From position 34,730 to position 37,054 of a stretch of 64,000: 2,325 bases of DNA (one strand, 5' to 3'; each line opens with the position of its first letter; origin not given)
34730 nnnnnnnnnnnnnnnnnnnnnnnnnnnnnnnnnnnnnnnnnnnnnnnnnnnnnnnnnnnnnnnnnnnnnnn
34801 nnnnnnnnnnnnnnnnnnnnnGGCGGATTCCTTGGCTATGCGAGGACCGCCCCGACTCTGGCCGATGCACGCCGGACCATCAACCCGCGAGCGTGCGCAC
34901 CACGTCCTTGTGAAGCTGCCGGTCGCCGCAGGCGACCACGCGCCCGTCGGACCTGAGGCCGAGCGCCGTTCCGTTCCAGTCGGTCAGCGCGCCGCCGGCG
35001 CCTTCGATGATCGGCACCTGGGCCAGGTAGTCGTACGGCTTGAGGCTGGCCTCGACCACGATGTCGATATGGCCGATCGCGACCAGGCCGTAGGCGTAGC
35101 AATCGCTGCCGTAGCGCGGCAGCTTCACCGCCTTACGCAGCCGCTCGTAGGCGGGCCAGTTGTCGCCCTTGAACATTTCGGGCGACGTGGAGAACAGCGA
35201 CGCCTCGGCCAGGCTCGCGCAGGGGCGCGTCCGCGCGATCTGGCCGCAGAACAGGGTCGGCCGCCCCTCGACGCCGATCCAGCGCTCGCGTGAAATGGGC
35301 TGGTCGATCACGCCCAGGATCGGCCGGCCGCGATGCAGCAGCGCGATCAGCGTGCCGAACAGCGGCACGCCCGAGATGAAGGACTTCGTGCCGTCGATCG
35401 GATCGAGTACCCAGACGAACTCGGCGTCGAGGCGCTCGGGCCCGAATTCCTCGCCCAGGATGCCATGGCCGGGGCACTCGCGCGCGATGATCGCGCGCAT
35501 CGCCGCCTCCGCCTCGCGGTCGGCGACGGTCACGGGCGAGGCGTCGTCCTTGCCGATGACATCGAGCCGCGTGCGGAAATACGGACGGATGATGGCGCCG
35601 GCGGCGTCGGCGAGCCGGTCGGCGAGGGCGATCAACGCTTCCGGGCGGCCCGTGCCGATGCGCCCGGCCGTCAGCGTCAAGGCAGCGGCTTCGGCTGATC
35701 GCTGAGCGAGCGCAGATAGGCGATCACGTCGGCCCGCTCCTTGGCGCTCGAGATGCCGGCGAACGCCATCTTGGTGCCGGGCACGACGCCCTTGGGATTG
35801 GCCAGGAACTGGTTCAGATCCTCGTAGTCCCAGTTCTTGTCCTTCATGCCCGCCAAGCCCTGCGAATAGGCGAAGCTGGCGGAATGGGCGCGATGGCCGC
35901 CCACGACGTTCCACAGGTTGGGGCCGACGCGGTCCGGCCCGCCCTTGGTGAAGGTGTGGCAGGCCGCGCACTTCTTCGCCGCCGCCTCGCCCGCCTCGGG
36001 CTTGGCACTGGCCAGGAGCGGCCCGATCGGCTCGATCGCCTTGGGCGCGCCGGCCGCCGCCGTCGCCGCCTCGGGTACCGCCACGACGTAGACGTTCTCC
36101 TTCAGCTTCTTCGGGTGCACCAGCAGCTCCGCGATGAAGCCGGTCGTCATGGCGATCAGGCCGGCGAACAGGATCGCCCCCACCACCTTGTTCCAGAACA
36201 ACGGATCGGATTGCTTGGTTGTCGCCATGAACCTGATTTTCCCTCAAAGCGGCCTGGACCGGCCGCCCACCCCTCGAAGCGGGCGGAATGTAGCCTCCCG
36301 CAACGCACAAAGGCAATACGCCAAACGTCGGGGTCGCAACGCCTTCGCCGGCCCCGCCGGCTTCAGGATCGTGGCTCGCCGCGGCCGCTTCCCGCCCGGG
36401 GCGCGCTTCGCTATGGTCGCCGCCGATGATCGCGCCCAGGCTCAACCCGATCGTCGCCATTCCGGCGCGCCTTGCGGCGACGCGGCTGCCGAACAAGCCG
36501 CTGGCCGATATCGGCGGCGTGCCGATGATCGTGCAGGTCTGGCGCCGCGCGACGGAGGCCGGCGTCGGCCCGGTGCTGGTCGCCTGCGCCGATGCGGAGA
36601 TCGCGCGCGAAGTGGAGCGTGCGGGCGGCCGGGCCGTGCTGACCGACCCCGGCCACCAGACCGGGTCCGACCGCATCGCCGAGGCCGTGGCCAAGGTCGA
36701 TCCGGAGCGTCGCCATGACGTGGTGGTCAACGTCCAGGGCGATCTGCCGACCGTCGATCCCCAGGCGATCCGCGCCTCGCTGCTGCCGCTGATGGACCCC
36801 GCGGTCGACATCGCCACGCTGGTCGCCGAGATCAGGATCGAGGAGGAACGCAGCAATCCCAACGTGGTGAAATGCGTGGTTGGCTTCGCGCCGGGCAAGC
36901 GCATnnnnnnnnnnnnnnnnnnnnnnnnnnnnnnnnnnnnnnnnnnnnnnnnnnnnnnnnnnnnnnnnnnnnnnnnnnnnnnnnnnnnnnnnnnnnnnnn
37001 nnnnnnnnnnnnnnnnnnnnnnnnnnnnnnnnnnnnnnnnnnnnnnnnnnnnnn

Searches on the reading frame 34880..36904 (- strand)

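Call 6: search_protein_families(library=pfam, proteins=[window:34880-36904:-], max_evalue=0.001)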
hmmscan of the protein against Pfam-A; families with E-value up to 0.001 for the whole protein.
window:34880-36904:- (674 aa): 1 family
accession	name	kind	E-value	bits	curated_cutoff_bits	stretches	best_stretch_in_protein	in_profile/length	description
PF00459.30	Inositol_P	-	6.6e-52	177.1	27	1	423-671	4-265/271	Inositol monophosphatase family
